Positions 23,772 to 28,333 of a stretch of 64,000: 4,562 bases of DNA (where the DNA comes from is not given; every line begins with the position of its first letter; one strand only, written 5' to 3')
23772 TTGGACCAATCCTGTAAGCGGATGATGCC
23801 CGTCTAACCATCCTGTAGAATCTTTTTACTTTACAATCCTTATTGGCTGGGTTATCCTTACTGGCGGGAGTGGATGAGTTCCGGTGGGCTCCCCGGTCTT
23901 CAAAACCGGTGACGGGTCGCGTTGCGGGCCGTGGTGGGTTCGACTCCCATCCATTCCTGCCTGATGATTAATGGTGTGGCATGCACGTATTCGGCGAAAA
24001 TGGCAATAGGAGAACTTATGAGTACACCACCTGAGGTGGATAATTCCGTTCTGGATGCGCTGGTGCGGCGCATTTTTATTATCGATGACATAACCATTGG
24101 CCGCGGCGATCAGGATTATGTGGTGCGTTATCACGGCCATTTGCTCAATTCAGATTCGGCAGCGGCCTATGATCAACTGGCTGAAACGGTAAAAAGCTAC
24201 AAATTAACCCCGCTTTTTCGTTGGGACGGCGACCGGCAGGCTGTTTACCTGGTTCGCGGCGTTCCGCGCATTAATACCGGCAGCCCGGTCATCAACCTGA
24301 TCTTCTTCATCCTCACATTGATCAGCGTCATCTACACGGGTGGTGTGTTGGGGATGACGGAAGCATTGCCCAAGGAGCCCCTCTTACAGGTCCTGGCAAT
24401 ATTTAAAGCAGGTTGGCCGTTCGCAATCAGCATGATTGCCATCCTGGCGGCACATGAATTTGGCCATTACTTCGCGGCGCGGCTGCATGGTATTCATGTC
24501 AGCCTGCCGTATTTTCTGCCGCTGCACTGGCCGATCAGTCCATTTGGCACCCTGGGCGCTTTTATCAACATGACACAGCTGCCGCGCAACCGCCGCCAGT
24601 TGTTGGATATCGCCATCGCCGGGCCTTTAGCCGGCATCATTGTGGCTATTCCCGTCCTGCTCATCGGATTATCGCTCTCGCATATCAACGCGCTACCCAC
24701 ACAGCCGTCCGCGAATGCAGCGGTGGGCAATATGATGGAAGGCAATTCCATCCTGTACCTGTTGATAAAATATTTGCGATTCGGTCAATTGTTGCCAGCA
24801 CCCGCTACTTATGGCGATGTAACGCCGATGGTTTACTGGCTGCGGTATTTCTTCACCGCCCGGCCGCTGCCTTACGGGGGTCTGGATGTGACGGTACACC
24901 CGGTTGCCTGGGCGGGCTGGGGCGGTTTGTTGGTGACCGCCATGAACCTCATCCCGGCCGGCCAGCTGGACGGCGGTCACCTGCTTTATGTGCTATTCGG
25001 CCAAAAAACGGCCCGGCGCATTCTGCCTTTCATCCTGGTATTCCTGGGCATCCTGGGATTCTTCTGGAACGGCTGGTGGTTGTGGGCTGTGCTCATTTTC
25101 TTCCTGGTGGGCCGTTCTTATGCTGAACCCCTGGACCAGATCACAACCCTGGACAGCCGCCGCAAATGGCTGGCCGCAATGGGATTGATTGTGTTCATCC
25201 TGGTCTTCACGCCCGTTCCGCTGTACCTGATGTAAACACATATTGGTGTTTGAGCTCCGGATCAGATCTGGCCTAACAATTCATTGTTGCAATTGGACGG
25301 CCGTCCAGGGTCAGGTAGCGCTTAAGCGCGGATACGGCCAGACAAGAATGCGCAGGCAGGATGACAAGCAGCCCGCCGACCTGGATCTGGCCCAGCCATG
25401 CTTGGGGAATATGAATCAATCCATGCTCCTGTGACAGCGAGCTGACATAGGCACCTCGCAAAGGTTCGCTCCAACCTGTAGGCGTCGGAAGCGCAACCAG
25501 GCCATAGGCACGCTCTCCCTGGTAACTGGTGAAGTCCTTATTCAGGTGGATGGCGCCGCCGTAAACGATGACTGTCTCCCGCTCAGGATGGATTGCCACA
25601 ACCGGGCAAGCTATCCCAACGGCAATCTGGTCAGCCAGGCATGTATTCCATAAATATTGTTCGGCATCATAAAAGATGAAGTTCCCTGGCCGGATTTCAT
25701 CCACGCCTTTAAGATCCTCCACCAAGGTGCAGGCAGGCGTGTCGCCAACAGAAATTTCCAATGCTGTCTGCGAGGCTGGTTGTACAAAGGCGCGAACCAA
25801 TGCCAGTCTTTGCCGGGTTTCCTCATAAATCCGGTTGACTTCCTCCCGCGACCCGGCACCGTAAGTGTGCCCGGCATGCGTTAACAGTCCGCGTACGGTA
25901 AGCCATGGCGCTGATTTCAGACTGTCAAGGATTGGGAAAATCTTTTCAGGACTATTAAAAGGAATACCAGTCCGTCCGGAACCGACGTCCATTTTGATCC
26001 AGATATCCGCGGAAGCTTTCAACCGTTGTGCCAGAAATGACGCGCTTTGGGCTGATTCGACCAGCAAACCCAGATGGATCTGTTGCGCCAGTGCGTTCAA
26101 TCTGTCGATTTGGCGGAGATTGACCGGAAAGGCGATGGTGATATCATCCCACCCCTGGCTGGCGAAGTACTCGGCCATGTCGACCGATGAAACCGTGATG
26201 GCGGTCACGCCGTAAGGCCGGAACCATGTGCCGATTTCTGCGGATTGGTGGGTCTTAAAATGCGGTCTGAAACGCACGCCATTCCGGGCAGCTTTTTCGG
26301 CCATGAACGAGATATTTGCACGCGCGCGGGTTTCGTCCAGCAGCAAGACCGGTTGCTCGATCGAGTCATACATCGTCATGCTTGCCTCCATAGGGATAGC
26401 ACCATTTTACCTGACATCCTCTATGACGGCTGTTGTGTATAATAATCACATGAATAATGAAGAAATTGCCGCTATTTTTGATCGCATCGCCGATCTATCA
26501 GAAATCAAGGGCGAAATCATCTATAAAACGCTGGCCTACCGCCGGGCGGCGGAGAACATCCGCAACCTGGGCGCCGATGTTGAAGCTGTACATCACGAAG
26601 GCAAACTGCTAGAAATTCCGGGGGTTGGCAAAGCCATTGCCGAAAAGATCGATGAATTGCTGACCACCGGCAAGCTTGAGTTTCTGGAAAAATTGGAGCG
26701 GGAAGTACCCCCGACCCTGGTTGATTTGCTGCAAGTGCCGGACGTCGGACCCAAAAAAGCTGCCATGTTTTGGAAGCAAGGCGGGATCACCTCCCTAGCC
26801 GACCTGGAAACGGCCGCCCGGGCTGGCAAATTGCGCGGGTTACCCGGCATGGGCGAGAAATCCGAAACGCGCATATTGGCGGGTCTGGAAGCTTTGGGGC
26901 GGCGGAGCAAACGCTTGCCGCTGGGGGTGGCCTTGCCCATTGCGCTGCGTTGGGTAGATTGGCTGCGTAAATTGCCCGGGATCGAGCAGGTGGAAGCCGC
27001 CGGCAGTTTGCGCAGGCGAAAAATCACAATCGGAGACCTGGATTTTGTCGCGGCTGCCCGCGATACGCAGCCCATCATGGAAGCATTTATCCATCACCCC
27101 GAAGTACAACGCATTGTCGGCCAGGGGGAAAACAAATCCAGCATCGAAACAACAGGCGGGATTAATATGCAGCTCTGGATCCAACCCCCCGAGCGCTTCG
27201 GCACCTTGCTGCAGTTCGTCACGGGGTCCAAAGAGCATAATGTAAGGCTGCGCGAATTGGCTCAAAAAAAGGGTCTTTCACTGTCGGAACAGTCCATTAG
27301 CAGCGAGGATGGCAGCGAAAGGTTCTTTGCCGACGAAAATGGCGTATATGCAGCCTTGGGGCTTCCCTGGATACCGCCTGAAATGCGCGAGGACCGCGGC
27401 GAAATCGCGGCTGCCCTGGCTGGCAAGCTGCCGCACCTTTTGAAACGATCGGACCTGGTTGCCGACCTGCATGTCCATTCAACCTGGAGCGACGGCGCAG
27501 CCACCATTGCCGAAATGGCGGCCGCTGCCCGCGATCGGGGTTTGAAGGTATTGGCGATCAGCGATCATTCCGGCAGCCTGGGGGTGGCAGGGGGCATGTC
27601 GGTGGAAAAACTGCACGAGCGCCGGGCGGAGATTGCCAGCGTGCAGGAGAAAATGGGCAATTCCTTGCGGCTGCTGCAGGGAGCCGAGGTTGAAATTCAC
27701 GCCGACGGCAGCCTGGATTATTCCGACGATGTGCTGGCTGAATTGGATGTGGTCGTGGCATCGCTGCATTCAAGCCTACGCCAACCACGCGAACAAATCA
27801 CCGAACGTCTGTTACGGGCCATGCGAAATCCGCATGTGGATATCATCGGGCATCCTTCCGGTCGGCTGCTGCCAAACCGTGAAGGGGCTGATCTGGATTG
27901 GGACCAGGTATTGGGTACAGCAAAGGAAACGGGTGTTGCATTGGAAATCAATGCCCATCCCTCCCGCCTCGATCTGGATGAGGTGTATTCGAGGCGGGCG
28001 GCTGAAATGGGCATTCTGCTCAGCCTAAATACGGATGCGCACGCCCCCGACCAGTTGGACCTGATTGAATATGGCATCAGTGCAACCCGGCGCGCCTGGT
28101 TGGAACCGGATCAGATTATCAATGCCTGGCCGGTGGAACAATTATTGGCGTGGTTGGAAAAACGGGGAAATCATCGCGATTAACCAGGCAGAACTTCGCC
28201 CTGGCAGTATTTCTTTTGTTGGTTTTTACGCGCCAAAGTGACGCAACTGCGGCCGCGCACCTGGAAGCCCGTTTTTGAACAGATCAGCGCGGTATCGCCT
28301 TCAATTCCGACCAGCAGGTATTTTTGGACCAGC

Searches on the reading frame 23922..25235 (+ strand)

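Call 81: search_protein_families(library=pfam, proteins=[window:23922-25235:+], max_evalue=0.00001)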
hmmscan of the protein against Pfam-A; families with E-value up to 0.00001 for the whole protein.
window:23922-25235:+ (437 aa): 1 family
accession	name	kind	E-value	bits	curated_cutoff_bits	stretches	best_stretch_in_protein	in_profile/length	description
PF02163.28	Peptidase_M50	-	4.9e-22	78.8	27.2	1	167-363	2-198/221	Peptidase family M50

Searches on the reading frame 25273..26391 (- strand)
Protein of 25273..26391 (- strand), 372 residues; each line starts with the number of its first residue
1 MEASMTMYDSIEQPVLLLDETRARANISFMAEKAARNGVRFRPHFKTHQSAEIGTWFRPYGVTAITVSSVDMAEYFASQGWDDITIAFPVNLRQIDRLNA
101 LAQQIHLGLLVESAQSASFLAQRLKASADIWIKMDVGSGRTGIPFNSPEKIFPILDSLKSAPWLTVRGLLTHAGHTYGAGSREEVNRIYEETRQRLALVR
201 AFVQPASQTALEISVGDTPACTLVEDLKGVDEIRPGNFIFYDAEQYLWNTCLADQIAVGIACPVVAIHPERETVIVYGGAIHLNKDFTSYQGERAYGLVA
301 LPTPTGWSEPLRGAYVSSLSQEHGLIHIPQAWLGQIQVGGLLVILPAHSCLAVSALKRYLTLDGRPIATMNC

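Call 81: search_protein_families(library=pfam, proteins=[window:25273-26391:-], max_evalue=0.00001)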
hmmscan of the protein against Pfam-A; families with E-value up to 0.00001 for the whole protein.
window:25273-26391:- (372 aa): 2 families
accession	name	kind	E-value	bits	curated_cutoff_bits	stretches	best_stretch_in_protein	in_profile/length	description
PF01168.26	Ala_racemase_N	-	3.4e-16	60.1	24.1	1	20-241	3-217/220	Alanine racemase, N-terminal domain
PF14031.13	D-ser_dehydrat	-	2.3e-12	47.8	22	1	257-361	1-96/97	Putative serine dehydratase domain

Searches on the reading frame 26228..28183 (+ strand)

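Call 81: search_protein_families(library=pfam, proteins=[window:26228-28183:+], max_evalue=0.00001)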
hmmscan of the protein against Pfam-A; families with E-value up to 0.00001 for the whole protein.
window:26228-28183:+ (651 aa): 5 families
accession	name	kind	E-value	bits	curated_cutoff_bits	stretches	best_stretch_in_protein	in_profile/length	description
PF14716.13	HHH_8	-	4.8e-20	72.1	30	1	75-150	1-73/73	Helix-hairpin-helix domain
PF14791.11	DNA_pol_B_thumb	-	1.1e-19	70.5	25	1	328-388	2-63/63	DNA polymerase beta thumb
PF14520.12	HHH_5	-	7.5e-13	49.2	27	1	166-221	3-56/57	Helix-hairpin-helix domain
PF02811.25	PHP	-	9e-12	46.1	26.4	1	413-577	1-164/164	PHP domain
PF00633.29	HHH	-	6.2e-08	32.5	24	0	155-179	1-25/30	Helix-hairpin-helix motif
